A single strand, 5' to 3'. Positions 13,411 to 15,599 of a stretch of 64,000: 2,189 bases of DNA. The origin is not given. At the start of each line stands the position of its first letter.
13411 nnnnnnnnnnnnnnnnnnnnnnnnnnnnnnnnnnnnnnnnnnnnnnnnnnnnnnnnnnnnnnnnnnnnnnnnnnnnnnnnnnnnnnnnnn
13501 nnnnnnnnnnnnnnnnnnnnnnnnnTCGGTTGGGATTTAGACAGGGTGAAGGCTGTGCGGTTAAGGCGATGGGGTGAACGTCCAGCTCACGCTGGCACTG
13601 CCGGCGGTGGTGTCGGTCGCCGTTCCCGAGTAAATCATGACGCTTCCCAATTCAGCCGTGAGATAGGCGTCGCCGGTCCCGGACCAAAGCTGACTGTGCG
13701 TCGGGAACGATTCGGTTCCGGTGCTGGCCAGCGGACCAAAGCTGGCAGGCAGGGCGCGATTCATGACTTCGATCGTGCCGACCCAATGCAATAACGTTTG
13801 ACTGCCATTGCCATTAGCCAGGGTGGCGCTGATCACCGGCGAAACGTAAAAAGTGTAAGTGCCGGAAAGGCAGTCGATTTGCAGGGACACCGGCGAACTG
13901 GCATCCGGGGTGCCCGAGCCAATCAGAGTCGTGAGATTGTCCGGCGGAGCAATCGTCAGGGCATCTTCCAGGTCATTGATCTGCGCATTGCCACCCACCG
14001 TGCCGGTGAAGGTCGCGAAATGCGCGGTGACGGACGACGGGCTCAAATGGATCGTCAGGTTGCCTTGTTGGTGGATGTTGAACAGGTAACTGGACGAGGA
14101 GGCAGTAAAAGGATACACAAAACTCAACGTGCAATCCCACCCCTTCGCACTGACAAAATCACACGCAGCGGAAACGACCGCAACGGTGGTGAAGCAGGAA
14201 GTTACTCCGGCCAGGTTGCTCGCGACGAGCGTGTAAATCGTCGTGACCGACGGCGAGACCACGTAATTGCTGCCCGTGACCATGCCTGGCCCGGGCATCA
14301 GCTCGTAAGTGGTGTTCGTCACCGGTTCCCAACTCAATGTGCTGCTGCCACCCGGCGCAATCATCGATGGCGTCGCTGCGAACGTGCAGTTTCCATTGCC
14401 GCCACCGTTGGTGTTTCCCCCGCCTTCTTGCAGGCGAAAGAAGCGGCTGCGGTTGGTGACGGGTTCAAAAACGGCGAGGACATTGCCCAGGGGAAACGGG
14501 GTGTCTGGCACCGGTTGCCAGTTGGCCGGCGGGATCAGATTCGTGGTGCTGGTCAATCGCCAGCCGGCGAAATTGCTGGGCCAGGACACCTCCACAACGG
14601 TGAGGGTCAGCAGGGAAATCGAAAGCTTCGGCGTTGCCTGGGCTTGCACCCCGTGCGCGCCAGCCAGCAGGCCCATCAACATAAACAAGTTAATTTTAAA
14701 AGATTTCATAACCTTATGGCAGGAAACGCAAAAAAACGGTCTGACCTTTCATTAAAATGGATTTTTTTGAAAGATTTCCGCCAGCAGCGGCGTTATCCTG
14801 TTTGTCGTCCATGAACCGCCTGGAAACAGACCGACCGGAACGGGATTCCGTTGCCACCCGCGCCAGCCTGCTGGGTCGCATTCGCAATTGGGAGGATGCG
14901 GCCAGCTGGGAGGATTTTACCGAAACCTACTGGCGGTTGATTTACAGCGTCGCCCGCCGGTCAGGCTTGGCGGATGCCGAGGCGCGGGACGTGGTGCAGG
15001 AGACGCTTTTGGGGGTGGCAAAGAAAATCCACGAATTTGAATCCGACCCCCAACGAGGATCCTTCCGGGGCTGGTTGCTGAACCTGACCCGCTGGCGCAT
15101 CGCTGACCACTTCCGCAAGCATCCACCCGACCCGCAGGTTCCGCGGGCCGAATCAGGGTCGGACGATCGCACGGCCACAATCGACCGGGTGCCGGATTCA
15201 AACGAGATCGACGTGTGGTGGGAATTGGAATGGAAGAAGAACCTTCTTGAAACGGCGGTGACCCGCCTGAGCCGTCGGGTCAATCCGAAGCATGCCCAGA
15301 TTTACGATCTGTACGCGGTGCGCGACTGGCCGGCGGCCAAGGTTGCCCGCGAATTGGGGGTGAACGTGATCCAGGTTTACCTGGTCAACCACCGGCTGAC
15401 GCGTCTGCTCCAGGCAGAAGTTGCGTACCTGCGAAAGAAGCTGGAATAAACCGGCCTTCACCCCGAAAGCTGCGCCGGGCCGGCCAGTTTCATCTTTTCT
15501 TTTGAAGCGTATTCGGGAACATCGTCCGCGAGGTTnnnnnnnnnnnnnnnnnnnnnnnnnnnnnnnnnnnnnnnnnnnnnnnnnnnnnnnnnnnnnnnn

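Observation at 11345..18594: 66-bp duplication of the comM 3' end brackets a 7.1-kb segment (att-like island scar)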

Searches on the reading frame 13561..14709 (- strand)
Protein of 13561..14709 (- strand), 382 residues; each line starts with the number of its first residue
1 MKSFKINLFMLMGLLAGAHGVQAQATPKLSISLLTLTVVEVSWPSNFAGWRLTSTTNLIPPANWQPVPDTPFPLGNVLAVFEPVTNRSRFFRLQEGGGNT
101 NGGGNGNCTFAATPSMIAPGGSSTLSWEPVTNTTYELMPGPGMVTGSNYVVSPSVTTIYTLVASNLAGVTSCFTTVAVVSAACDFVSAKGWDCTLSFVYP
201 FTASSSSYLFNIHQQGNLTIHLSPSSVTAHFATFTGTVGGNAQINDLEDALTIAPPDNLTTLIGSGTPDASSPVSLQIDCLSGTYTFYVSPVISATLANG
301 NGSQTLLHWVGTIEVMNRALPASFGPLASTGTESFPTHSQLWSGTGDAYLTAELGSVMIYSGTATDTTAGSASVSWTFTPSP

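Call 7: search_protein_families(library=pfam, proteins=[window:13561-14709:-])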
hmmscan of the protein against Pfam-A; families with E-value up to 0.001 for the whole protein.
window:13561-14709:- (382 aa): 0 families

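Call 58: search_protein_families(library=pfam, proteins=[window:13561-14709:-], max_evalue=0.01)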
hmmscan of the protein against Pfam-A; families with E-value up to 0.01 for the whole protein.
window:13561-14709:- (382 aa): 0 families
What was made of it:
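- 13561..14709 (-): 382-aa hypothetical protein with an N-terminal signal peptide (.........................). No Pfam family (calls 7, 58).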

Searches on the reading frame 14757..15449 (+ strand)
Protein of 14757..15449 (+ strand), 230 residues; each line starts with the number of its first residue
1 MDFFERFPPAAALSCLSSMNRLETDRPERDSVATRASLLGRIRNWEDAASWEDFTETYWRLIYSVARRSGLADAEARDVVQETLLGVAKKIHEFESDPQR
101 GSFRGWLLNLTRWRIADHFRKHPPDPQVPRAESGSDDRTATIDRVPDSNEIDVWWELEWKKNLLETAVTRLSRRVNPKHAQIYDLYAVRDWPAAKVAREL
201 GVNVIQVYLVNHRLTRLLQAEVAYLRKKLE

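Call 7: search_protein_families(library=pfam, proteins=[window:14757-15449:+])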
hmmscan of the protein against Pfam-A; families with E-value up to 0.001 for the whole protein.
window:14757-15449:+ (230 aa): 1 family
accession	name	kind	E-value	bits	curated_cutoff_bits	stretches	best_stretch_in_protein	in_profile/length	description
PF04542.20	Sigma70_r2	-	7.1e-12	45.4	24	1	56-122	3-68/71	Sigma-70 region 2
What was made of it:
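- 14757..15449 (+): ECF-type sigma factor (called as 212 aa from 14811), divergent from the two secreted-protein genes. Pfam Sigma70_r2 (call 7).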
